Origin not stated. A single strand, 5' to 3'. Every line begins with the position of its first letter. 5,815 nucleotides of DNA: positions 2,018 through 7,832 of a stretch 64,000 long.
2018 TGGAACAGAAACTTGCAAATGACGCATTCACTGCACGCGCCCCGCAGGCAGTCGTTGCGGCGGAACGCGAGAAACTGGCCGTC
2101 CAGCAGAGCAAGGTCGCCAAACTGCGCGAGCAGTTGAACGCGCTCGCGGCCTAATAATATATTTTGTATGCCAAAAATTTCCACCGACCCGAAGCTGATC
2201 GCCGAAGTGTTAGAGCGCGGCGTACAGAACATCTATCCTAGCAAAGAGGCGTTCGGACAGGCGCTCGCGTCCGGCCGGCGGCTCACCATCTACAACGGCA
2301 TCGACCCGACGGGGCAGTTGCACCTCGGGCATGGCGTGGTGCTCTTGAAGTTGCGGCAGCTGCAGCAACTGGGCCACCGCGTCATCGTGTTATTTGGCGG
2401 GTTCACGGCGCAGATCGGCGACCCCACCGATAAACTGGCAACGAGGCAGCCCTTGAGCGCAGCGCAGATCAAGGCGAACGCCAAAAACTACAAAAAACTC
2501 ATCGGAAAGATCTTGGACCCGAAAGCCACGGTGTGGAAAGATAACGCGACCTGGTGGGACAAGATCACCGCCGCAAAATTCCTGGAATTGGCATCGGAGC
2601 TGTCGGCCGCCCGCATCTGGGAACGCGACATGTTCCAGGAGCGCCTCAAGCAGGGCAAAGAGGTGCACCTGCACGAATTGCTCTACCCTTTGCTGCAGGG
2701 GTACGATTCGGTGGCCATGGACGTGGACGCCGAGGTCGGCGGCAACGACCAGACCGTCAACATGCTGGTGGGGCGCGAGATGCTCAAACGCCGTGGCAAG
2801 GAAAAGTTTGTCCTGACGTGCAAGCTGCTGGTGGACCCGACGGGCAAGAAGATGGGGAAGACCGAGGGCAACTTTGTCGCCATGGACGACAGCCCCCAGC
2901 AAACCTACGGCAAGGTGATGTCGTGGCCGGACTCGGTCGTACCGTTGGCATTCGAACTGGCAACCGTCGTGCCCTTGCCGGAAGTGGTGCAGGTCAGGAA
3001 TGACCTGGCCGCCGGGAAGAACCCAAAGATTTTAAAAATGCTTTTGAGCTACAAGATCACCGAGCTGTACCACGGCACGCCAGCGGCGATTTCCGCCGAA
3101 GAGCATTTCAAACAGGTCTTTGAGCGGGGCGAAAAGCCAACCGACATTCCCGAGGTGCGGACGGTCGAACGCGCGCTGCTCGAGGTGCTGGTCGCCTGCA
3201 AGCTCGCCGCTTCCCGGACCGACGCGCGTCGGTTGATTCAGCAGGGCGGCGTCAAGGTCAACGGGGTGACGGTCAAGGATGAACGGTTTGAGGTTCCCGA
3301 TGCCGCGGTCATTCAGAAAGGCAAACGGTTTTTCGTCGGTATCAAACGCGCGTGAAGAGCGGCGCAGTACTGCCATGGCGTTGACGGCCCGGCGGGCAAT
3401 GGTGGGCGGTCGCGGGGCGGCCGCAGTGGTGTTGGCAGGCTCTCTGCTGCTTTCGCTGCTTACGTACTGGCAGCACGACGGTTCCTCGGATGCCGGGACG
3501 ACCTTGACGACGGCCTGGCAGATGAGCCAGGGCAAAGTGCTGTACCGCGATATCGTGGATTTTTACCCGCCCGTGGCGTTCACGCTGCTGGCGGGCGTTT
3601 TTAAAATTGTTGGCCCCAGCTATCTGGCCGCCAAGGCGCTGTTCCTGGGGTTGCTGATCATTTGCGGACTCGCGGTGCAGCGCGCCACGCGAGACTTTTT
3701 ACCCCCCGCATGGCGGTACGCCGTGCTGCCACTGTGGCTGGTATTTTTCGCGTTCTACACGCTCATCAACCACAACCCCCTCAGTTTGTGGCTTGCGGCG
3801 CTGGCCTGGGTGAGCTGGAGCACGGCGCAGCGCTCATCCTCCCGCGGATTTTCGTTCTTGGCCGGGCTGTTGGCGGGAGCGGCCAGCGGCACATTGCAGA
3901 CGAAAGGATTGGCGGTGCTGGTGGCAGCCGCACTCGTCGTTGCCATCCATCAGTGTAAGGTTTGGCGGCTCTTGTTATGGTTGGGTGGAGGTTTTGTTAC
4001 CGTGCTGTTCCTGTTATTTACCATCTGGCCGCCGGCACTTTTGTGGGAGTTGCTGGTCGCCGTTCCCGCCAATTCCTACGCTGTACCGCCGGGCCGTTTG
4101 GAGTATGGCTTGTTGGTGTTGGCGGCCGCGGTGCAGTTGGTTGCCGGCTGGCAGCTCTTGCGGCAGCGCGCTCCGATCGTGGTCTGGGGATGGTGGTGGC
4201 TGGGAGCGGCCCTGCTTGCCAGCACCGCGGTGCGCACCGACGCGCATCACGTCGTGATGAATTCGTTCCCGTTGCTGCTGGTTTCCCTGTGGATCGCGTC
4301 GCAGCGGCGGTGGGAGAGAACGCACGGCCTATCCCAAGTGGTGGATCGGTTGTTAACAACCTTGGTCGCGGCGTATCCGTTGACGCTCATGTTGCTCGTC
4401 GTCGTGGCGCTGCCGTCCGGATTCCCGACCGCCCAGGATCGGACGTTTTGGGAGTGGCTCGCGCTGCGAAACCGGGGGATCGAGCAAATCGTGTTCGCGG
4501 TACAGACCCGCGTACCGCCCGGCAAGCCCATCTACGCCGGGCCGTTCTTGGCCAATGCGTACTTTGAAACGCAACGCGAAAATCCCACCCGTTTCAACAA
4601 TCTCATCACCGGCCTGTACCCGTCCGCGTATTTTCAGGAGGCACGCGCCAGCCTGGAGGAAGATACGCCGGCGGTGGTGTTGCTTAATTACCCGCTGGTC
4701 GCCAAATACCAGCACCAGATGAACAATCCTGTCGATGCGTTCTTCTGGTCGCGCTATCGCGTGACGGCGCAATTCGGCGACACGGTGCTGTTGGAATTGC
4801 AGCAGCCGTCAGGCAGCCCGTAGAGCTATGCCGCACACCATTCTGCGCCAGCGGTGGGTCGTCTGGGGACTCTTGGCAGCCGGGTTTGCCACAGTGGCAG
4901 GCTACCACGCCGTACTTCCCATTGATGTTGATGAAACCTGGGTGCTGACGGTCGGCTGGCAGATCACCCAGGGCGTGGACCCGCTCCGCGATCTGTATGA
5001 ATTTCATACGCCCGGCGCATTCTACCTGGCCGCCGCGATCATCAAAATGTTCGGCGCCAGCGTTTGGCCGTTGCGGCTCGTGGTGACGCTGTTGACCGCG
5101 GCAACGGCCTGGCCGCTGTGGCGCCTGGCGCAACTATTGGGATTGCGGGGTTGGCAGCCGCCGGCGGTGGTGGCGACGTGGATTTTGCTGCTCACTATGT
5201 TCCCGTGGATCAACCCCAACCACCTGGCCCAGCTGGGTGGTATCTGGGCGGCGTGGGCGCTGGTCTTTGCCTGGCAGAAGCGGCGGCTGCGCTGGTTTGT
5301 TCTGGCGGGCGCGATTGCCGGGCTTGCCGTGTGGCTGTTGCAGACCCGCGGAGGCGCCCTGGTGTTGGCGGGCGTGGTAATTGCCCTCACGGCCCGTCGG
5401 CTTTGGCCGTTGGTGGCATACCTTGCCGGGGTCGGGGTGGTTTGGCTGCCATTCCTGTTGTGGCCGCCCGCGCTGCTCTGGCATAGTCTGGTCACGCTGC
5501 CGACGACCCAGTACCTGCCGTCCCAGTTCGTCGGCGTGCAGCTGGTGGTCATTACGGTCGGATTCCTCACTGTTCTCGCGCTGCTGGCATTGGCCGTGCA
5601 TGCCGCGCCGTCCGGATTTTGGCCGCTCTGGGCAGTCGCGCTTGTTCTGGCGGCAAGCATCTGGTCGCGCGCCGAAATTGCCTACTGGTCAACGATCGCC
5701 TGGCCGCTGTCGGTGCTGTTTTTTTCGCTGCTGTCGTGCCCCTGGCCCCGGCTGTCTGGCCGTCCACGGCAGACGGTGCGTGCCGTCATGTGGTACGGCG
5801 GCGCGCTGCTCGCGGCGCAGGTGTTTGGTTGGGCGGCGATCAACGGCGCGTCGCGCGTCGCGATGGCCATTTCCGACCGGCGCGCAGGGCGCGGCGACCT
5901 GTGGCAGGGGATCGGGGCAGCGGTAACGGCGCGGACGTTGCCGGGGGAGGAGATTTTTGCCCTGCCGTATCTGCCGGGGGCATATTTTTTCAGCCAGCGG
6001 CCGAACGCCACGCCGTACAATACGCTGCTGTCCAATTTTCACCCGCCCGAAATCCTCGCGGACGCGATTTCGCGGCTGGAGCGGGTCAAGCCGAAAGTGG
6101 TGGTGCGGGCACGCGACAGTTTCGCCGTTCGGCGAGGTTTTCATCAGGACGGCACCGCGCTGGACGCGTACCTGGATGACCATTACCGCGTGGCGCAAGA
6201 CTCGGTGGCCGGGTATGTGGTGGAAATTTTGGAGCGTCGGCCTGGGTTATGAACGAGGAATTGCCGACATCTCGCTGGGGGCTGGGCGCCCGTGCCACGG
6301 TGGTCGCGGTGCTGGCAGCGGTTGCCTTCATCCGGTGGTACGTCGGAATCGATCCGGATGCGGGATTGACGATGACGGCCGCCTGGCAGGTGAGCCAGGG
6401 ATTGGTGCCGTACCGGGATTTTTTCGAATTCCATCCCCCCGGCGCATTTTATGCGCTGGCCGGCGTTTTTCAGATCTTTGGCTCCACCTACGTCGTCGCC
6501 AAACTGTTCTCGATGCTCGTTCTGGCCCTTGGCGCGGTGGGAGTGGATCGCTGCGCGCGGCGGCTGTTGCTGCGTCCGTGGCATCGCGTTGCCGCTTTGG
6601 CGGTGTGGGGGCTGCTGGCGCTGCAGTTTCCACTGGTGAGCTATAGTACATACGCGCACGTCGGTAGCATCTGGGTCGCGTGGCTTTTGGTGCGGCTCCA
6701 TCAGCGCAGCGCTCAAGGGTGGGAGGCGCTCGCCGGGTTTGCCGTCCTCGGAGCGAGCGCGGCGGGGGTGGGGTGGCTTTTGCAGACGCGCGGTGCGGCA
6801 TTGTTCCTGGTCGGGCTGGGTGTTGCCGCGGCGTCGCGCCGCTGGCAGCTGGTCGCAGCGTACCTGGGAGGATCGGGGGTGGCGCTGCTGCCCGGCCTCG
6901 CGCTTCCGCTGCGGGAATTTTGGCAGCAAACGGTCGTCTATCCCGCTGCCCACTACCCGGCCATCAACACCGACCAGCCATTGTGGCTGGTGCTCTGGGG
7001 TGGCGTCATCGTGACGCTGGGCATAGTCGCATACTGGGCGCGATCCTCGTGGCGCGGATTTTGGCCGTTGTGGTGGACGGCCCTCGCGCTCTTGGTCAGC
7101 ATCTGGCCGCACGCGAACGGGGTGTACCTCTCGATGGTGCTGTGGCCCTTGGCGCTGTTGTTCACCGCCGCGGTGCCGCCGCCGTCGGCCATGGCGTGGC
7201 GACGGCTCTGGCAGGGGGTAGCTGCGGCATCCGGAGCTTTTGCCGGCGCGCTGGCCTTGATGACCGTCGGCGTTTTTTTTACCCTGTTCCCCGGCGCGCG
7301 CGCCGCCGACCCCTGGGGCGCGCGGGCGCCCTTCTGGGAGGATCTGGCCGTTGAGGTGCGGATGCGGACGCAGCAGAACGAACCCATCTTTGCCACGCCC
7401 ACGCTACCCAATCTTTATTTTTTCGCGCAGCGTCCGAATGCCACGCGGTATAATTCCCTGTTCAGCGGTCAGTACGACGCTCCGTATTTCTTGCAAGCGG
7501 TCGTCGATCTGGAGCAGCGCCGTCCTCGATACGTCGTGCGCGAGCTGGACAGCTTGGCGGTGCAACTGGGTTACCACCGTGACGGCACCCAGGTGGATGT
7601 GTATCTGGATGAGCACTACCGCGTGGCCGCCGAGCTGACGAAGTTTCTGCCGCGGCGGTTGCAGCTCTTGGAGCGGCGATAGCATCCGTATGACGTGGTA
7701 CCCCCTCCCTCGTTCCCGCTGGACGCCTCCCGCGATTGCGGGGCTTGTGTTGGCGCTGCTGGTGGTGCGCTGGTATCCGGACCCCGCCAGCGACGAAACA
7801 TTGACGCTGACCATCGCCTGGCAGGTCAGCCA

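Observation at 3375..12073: Tandem array of six translationally coupled GT-C (PMT_2/GT39-83-like) membrane glycosyltransferase paralogs with alternating DE/DA catalytic-loop motifs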

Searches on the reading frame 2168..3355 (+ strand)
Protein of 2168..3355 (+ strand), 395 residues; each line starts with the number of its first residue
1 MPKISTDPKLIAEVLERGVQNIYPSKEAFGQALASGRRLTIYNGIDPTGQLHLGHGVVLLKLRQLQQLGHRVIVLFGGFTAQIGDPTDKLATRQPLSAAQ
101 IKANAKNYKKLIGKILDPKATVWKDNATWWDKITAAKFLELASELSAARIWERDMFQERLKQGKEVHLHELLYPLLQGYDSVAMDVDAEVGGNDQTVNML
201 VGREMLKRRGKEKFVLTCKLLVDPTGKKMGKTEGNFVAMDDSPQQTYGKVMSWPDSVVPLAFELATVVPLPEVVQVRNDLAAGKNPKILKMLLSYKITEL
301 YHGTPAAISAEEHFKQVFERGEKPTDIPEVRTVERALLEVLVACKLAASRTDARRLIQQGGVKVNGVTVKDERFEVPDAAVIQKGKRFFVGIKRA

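Call 4: search_protein_families(library=pfam, proteins=[window:2168-3355:+], max_evalue=1)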
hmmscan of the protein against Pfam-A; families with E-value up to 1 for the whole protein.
window:2168-3355:+ (395 aa): 4 families
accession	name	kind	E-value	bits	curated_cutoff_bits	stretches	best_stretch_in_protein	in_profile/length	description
PF00579.31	tRNA-synt_1b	-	3.2e-65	220.8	21.1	1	36-319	3-292/292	tRNA synthetases class I (W and Y)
PF22421.1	SYY_C-terminal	-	6.4e-10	39.2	27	1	326-383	8-67/83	Tyrosine--tRNA ligase SYY-like C-terminal domain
PF01479.30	S4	-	2.5e-09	37.1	22.8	1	339-377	5-43/48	S4 domain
PF16714.10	TyrRSs_C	-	0.0027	17.9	30.6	1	322-369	8-55/120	Tyrosyl-tRNA synthetase C-terminal domain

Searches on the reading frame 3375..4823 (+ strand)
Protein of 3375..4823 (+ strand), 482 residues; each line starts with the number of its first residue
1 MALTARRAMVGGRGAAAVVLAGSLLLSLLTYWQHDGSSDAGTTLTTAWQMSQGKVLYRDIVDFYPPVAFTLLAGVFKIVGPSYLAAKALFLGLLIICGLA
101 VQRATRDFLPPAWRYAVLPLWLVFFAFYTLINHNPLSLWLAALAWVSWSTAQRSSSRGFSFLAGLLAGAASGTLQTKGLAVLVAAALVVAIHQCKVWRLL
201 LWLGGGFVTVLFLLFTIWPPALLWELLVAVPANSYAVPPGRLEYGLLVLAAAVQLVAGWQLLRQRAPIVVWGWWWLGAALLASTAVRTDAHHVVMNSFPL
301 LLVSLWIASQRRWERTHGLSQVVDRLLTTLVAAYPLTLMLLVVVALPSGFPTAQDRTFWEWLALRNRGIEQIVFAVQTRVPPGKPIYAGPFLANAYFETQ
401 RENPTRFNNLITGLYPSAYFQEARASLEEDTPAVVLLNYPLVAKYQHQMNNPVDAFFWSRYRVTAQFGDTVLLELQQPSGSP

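Call 4: search_protein_families(library=pfam, proteins=[window:3375-4823:+], max_evalue=1)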
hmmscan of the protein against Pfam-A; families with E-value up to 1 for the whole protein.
window:3375-4823:+ (482 aa): 0 families

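Call 5: search_protein_families(library=ncbifam, proteins=[window:3375-4823:+], max_evalue=1)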
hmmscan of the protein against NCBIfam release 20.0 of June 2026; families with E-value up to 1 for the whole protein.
window:3375-4823:+ (482 aa): 0 families

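Call 8: search_solved_structures(query=A1, max_evalue=10, show_alignments=2)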
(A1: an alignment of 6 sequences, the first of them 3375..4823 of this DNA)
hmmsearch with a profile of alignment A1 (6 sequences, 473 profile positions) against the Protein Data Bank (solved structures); distinct sequences matched with E-value up to 10: 0.

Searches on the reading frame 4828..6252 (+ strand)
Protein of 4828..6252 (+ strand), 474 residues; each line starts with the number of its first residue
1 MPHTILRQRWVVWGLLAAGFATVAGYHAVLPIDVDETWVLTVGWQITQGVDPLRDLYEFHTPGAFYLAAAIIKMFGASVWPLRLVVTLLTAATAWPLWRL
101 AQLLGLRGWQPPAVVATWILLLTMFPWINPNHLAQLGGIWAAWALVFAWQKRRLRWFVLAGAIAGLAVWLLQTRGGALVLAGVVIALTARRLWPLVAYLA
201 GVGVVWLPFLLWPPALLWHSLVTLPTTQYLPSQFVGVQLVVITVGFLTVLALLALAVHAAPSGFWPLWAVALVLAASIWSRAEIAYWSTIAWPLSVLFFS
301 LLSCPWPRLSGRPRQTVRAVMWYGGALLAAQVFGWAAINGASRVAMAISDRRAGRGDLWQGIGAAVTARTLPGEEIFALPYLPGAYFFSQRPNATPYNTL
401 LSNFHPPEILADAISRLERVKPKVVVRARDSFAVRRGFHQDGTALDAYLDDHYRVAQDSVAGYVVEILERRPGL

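Call 4: search_protein_families(library=pfam, proteins=[window:4828-6252:+], max_evalue=1)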
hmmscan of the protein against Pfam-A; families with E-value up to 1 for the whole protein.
window:4828-6252:+ (474 aa): 1 family
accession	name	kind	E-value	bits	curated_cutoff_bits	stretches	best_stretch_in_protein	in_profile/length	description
PF13231.12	PMT_2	-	6.1e-09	36.7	26.1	1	60-212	2-160/160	Dolichyl-phosphate-mannose-protein mannosyltransferase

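Call 5: search_protein_families(library=ncbifam, proteins=[window:4828-6252:+], max_evalue=1)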
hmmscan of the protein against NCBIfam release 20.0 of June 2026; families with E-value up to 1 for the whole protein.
window:4828-6252:+ (474 aa): 0 families

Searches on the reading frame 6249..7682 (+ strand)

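Call 4: search_protein_families(library=pfam, proteins=[window:6249-7682:+], max_evalue=1)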
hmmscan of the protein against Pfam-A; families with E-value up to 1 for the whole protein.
window:6249-7682:+ (477 aa): 1 family
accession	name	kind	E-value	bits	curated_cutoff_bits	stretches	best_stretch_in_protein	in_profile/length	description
PF13231.12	PMT_2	-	0.00077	20.1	26.1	1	62-214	2-152/160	Dolichyl-phosphate-mannose-protein mannosyltransferase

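Call 5: search_protein_families(library=ncbifam, proteins=[window:6249-7682:+], max_evalue=1)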
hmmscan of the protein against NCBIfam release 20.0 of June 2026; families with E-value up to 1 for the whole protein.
window:6249-7682:+ (477 aa): 1 family
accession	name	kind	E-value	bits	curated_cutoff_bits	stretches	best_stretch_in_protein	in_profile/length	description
NF051432.1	PepSY_MTB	domain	0.23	12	60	1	444-460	79-95/101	PepSY domain-containing protein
